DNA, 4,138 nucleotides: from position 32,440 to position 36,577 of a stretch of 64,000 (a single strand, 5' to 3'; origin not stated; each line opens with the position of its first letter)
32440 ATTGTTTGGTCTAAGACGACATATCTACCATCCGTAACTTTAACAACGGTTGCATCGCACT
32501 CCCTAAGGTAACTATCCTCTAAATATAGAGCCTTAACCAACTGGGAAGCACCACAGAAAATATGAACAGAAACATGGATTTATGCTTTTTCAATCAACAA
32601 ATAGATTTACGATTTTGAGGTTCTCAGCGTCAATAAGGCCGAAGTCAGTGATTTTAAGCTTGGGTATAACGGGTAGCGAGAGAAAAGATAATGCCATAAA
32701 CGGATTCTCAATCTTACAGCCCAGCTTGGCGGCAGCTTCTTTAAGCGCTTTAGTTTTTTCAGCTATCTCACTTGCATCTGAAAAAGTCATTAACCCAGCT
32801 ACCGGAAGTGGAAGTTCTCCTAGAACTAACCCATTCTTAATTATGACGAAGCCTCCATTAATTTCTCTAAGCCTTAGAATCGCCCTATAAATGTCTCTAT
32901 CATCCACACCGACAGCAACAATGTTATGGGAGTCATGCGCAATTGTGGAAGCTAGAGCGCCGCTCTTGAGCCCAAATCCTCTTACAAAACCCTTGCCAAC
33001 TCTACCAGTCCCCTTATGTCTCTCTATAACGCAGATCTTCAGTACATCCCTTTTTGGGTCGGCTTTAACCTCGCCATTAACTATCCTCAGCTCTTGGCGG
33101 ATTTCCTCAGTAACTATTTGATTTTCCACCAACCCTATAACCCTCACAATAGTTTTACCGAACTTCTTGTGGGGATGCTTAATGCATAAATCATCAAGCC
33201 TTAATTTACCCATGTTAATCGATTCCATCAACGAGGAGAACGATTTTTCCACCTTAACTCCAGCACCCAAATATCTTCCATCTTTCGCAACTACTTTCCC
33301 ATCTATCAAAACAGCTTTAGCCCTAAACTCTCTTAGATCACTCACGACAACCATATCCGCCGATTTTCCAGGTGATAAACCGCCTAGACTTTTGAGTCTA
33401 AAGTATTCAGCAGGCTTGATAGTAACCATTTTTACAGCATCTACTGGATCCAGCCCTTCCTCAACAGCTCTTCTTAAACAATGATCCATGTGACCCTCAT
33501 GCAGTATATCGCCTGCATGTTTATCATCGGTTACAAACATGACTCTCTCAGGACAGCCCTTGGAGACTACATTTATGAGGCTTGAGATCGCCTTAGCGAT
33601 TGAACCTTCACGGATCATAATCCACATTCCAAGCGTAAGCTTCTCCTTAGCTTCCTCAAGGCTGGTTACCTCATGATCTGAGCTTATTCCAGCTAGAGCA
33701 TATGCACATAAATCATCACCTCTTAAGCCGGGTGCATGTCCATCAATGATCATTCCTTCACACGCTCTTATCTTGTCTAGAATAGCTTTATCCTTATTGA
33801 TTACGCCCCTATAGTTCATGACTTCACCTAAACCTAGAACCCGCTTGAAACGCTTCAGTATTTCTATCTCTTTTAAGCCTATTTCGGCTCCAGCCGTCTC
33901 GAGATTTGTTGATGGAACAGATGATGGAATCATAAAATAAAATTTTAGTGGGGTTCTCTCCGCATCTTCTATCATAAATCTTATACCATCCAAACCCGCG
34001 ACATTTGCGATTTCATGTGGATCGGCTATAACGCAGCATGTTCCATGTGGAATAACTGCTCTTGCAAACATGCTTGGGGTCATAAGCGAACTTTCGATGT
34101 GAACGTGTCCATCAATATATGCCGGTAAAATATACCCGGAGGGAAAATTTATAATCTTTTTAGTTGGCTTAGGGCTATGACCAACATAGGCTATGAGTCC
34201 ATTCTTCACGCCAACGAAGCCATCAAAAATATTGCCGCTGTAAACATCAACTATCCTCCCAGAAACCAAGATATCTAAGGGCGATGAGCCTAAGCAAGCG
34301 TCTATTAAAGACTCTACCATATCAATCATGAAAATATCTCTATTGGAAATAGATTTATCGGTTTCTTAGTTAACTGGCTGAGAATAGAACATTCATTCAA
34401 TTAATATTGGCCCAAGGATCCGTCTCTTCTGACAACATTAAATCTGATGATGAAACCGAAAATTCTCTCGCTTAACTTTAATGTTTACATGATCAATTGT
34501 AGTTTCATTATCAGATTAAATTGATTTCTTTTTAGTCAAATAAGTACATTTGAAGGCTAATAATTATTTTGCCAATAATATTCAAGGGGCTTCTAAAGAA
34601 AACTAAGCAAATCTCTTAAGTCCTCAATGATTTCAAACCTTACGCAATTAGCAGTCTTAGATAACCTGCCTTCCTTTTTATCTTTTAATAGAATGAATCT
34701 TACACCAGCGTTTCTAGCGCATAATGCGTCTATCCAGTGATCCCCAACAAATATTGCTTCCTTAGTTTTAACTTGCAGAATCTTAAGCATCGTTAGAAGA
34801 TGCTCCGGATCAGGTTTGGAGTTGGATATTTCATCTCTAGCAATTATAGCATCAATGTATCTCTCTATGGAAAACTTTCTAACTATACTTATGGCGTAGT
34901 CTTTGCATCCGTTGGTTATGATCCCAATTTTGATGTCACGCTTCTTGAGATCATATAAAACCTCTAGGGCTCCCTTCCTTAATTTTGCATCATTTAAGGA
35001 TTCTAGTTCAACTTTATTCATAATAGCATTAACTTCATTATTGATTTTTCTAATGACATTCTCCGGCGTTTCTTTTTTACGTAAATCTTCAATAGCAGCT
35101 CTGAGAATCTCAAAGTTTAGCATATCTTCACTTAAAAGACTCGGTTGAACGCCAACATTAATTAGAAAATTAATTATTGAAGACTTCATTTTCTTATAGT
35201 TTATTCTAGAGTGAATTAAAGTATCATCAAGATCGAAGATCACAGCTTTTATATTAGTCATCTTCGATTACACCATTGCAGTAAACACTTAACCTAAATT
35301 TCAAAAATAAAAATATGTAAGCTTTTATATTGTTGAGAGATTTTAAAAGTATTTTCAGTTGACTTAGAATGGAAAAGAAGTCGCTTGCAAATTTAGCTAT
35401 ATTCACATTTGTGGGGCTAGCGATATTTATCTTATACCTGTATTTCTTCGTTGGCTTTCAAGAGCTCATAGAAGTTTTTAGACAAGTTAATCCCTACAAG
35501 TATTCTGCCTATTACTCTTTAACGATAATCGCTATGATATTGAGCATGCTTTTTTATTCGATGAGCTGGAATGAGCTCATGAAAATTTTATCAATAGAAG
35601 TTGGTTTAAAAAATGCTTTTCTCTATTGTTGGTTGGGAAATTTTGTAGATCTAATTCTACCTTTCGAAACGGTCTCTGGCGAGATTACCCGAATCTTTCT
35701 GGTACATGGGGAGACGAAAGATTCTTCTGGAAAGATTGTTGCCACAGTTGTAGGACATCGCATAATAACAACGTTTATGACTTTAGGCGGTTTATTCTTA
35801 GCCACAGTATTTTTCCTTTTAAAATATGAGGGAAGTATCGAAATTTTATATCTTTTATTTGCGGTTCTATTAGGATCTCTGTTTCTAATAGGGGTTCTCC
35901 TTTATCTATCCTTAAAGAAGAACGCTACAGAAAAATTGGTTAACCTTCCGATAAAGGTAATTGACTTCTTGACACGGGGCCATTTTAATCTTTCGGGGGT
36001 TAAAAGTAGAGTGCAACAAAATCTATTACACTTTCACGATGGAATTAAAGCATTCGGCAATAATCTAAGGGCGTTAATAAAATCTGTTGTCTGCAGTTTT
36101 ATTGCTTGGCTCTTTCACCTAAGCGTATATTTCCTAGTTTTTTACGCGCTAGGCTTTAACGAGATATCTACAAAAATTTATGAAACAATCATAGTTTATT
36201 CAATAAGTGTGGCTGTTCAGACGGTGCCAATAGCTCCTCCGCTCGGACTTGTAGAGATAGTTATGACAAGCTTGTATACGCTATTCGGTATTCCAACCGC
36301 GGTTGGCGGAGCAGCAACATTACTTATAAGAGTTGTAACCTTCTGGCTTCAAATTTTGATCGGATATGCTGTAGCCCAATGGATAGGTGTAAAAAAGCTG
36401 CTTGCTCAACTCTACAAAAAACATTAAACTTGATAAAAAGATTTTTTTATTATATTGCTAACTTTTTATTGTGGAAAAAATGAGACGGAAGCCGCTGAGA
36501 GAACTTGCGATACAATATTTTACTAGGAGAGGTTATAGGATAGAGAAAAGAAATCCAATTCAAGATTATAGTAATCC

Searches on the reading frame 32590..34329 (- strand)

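Call 91: search_protein_families(library=pfam, proteins=[window:32590-34329:-], max_evalue=0.001)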
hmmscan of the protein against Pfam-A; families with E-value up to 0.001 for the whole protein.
window:32590-34329:- (579 aa): 3 families
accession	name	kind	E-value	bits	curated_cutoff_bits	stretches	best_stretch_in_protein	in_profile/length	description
PF13382.11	Adenine_deam_C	-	1.2e-66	223.7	27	1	404-570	1-167/169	Adenine deaminase C-terminal domain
PF01979.26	Amidohydro_1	-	4.3e-36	125.3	25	1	66-347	1-345/345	Amidohydrolase family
PF07969.17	Amidohydro_3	-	7.6e-06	26.1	29.7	1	289-347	403-471/472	Amidohydrolase family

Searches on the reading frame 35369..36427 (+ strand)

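Call 91: search_protein_families(library=pfam, proteins=[window:35369-36427:+], max_evalue=0.001)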
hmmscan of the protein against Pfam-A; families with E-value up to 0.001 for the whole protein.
window:35369-36427:+ (352 aa): 1 family
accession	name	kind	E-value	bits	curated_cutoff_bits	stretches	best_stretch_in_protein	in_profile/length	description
PF03706.18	LPG_synthase_TM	-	2.5e-39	136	33.4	1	14-332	2-302/302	Lysylphosphatidylglycerol synthase TM region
